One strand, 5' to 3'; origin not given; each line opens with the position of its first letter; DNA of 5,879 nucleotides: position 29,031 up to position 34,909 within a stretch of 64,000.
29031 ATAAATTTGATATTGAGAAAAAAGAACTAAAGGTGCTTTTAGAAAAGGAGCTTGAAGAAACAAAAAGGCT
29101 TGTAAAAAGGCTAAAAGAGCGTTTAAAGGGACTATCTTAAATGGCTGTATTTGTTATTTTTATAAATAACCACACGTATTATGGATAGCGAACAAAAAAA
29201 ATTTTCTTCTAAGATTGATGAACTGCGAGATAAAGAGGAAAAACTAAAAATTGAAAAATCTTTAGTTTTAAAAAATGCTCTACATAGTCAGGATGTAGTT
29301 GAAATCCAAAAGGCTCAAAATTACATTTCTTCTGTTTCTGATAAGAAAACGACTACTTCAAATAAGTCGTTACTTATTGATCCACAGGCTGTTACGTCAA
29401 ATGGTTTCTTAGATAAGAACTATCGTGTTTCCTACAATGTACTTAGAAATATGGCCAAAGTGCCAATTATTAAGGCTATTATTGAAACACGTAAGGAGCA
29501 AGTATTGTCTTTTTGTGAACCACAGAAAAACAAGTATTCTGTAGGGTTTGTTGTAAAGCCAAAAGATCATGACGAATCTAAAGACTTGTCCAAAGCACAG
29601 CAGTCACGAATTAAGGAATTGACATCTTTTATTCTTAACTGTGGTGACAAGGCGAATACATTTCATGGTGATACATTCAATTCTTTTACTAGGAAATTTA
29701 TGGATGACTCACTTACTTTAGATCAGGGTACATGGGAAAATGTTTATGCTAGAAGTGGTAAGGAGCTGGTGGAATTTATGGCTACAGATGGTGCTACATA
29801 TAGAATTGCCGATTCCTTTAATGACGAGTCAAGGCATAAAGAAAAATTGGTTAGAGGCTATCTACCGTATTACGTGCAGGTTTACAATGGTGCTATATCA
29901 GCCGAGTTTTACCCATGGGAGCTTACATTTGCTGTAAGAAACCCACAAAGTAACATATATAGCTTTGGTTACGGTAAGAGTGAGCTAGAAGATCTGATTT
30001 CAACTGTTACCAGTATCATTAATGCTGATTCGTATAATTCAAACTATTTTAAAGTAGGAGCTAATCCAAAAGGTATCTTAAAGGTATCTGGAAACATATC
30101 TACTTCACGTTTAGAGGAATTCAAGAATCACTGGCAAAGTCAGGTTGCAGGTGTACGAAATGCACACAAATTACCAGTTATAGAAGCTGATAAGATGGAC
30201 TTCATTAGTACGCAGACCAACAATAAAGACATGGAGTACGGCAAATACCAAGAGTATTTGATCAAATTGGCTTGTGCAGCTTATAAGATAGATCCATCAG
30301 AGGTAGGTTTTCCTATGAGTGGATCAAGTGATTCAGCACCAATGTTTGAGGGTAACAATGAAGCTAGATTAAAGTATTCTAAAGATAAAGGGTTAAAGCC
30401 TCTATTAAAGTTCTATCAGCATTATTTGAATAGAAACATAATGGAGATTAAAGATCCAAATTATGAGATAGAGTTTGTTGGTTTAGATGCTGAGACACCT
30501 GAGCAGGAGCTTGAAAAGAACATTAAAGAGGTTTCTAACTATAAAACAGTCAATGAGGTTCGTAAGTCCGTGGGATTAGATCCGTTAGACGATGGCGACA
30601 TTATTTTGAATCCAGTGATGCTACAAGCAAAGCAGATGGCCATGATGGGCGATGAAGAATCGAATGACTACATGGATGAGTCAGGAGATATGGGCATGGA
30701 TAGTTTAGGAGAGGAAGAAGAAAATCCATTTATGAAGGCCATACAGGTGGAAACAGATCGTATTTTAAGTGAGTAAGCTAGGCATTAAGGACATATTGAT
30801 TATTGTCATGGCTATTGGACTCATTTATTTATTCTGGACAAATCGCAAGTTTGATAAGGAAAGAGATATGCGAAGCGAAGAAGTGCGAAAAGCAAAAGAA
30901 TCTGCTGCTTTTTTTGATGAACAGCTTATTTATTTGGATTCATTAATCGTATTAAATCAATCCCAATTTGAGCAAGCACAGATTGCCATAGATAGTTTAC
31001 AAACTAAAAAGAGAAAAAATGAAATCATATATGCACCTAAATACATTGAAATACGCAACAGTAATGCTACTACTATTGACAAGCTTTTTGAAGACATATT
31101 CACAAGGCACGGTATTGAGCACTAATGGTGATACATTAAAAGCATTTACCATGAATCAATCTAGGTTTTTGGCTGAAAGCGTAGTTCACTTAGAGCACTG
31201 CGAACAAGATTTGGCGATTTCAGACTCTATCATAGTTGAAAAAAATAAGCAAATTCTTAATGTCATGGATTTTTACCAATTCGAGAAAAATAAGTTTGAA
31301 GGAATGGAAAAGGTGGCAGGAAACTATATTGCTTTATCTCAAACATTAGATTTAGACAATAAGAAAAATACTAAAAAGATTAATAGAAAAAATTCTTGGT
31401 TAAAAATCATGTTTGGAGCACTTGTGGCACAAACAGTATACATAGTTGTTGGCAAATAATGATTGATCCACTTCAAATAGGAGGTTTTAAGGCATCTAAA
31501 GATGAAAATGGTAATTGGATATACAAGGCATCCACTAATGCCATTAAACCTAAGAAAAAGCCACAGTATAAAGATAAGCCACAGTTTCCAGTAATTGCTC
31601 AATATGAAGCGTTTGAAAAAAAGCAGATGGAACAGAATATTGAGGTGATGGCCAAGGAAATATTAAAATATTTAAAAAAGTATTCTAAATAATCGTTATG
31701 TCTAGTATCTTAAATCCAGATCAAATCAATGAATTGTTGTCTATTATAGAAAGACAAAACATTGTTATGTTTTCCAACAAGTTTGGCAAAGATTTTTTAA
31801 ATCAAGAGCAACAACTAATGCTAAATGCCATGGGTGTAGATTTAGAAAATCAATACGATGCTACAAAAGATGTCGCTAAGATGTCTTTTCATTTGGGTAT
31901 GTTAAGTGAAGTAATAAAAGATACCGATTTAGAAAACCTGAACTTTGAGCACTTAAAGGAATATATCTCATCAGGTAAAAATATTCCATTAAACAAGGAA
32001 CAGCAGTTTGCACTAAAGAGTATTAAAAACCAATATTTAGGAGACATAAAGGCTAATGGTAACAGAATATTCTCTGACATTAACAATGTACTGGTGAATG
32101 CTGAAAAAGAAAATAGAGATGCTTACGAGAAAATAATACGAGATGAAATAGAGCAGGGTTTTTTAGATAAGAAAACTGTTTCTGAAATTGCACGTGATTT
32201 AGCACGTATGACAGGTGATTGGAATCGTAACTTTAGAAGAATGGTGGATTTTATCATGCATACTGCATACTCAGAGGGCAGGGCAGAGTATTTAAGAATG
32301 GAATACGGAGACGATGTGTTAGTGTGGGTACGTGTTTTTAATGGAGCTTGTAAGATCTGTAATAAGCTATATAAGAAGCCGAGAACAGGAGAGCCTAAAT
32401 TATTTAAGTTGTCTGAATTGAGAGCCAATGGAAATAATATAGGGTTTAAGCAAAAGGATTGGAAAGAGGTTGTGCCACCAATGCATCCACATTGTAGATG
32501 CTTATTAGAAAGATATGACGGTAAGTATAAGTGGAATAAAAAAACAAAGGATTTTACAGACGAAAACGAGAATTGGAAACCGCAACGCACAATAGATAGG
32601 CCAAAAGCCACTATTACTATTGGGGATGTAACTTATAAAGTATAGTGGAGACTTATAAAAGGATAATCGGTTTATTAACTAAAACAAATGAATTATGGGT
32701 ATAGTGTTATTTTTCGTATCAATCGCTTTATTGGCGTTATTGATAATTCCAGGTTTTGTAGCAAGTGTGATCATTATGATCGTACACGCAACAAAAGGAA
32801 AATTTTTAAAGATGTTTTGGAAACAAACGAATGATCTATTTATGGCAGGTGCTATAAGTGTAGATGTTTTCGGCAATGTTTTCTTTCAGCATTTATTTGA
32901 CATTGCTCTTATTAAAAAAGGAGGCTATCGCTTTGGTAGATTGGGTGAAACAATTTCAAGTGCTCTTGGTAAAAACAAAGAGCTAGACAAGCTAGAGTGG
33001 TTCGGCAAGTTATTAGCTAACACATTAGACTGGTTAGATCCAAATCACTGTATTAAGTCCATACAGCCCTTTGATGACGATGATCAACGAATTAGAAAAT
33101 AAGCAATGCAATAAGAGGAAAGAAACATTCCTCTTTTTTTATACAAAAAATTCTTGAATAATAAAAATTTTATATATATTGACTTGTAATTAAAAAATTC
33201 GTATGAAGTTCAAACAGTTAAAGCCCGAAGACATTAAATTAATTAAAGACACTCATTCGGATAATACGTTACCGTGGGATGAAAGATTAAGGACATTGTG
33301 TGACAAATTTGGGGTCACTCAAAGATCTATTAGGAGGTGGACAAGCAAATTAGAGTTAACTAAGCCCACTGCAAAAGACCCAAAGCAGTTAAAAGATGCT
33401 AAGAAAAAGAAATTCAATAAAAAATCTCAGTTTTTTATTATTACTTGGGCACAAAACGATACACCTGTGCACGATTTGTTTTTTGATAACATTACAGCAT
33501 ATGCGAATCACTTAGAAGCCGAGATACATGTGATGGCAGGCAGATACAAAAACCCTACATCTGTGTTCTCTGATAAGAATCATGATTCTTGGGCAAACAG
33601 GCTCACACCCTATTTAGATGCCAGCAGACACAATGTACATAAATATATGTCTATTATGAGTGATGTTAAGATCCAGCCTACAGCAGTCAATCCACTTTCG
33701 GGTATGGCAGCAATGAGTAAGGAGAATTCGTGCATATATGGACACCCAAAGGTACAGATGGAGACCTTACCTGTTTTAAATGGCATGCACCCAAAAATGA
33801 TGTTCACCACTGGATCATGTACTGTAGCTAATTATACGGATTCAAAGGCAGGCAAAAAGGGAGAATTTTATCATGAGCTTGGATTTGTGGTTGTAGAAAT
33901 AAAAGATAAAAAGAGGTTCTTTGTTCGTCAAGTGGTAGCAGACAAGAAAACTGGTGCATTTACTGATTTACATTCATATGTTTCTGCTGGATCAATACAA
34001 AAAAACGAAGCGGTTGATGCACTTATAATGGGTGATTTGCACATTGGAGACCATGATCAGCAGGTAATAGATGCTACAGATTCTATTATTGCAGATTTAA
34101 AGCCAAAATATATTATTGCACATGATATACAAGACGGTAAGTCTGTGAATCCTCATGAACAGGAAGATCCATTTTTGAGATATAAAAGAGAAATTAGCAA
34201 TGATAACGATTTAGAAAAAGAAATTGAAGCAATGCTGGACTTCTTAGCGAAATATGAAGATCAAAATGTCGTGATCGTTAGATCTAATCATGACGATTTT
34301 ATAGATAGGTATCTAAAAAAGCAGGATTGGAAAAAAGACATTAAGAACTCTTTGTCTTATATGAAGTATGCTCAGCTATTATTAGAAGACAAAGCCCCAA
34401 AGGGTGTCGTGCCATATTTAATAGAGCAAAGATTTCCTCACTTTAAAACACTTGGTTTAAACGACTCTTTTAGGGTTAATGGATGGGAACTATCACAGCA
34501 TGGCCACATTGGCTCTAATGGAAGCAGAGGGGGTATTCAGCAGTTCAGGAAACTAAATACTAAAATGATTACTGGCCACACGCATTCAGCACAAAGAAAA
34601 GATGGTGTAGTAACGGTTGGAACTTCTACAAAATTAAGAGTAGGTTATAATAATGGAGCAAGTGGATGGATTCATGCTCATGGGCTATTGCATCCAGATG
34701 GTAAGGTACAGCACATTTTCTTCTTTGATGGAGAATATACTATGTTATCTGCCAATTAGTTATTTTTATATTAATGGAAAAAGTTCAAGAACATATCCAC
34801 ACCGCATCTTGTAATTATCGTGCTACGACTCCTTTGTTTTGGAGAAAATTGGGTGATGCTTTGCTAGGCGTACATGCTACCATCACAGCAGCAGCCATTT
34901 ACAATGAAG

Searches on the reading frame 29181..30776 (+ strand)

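Call 4: search_protein_families(library=pfam, proteins=[window:29181-30776:+], max_evalue=0.1)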
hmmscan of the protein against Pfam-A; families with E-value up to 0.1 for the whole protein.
window:29181-30776:+ (531 aa): 2 families
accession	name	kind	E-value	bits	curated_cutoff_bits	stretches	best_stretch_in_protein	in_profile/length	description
PF04860.17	Phage_portal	-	3.7e-21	76.1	39.1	1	217-462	93-318/321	Phage portal protein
PF12319.13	TryThrA_C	-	0.094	12.6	22.8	0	141-198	29-86/216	Tryptophan-Threonine-rich plasmodium antigen C terminal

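Call 5: search_protein_families(library=phrogs, proteins=[window:29181-30776:+], max_evalue=0.01)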
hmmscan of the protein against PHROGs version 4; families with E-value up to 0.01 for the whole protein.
window:29181-30776:+ (531 aa): 8 families
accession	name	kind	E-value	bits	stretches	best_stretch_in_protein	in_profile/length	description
phrog_15361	-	head and packaging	3e-44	152.5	1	79-334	77-326/328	portal protein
phrog_12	-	head and packaging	1.9e-43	150.5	1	31-512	36-473/646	portal protein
phrog_11117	-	head and packaging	2.5e-41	142.9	1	301-518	2-224/264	portal protein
phrog_2662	-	head and packaging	6.9e-34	118.5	1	88-490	61-435/717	portal protein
phrog_37955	-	head and packaging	1e-16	61.3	1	171-476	189-487/945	portal protein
phrog_5929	-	head and packaging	1.5e-10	41.8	1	284-476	6-194/228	portal protein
phrog_2271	-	head and packaging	0.00067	18.5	1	286-475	211-392/859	portal protein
phrog_25367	-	unknown function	0.0097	17.4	0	455-482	13-40/103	-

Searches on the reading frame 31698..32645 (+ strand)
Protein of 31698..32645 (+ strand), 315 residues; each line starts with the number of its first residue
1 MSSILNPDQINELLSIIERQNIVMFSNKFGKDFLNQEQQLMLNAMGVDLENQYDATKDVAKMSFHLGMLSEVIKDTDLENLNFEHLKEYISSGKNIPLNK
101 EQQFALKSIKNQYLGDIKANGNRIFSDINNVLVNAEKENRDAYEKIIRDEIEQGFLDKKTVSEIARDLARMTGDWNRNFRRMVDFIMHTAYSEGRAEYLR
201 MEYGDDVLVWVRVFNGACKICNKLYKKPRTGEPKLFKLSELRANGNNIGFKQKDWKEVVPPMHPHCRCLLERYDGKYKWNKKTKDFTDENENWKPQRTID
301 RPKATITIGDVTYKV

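Call 4: search_protein_families(library=pfam, proteins=[window:31698-32645:+], max_evalue=0.1)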
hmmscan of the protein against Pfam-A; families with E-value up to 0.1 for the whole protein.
window:31698-32645:+ (315 aa): 1 family
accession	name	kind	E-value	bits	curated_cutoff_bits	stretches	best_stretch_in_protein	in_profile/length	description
PF04233.19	Phage_Mu_F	-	0.0014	19.8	29.6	1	242-270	83-111/112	Phage Mu protein F like protein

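Call 5: search_protein_families(library=phrogs, proteins=[window:31698-32645:+], max_evalue=0.01)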
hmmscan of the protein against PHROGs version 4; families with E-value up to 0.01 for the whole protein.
window:31698-32645:+ (315 aa): 6 families
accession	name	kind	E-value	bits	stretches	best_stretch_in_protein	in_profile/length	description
phrog_115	-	head and packaging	2.2e-08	34.8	1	138-291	201-337/665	minor head protein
phrog_4728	-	head and packaging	6.5e-08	32.8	1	138-291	179-316/591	head morphogenesis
phrog_595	-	head and packaging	3.5e-06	27.6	1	139-296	181-329/513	head maturation protease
phrog_7625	-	head and packaging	0.00047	20.1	1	116-274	105-249/504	head morphogenesis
phrog_24918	-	head and packaging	0.00063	20.3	1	176-270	153-238/250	head morphogenesis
phrog_2841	-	head and packaging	0.0063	16.6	0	247-284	278-317/525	minor head protein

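Call 26: search_protein_families(library=ncbifam, proteins=[window:31698-32645:+], max_evalue=0.1)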
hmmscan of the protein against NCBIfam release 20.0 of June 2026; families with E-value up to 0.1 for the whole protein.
window:31698-32645:+ (315 aa): 2 families
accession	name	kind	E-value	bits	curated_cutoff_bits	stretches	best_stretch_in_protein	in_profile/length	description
TIGR01641.1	phageSPP1_gp7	domain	0.00022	21.5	39.65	1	244-269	79-104/109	minor capsid protein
NF002340.1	PRK01297.1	equivalog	0.05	12.4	564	1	18-62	184-227/372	ATP-dependent RNA helicase RhlB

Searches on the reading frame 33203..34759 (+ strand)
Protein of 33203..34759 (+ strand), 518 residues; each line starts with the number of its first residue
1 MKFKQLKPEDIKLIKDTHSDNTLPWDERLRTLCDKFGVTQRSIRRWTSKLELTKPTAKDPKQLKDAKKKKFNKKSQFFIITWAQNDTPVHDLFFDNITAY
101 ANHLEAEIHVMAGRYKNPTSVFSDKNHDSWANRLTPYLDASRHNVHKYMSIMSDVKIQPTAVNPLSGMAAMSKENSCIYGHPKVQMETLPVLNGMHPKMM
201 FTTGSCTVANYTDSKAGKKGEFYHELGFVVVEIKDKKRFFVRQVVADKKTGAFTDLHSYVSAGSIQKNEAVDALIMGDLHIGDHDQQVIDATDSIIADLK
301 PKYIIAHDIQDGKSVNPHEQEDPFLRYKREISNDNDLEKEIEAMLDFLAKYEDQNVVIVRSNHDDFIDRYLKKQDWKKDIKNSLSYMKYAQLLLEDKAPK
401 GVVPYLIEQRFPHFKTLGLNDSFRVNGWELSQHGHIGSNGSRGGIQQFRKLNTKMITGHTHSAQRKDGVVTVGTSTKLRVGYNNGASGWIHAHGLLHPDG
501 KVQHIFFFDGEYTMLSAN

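Call 4: search_protein_families(library=pfam, proteins=[window:33203-34759:+], max_evalue=0.1)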
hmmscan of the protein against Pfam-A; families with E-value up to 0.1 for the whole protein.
window:33203-34759:+ (518 aa): 4 families
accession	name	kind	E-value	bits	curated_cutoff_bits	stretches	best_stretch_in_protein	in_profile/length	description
PF00149.33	Metallophos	-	0.00053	20.9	21.5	1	274-394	4-104/191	Calcineurin-like phosphoesterase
PF17150.9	CHASE6_C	-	0.0045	18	27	1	91-147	23-80/80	C-terminal domain of two-partite extracellular sensor domain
PF13411.12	MerR_1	-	0.075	13.6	21.6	0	29-56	3-30/69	MerR HTH family regulatory protein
PF13518.12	HTH_28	-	0.085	13.4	25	0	32-54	18-40/52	Helix-turn-helix domain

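Call 5: search_protein_families(library=phrogs, proteins=[window:33203-34759:+], max_evalue=0.01)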
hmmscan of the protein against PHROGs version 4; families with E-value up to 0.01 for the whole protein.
window:33203-34759:+ (518 aa): 2 families
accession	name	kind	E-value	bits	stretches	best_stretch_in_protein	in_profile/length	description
phrog_1745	-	other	4.3e-153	511.8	1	49-511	60-538/542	DNA transfer protein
phrog_221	-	other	8.7e-05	22.9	1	266-485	107-309/367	metallo-phosphoesterase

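Call 26: search_protein_families(library=ncbifam, proteins=[window:33203-34759:+], max_evalue=0.1)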
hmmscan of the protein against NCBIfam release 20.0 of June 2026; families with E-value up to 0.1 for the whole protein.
window:33203-34759:+ (518 aa): 0 families
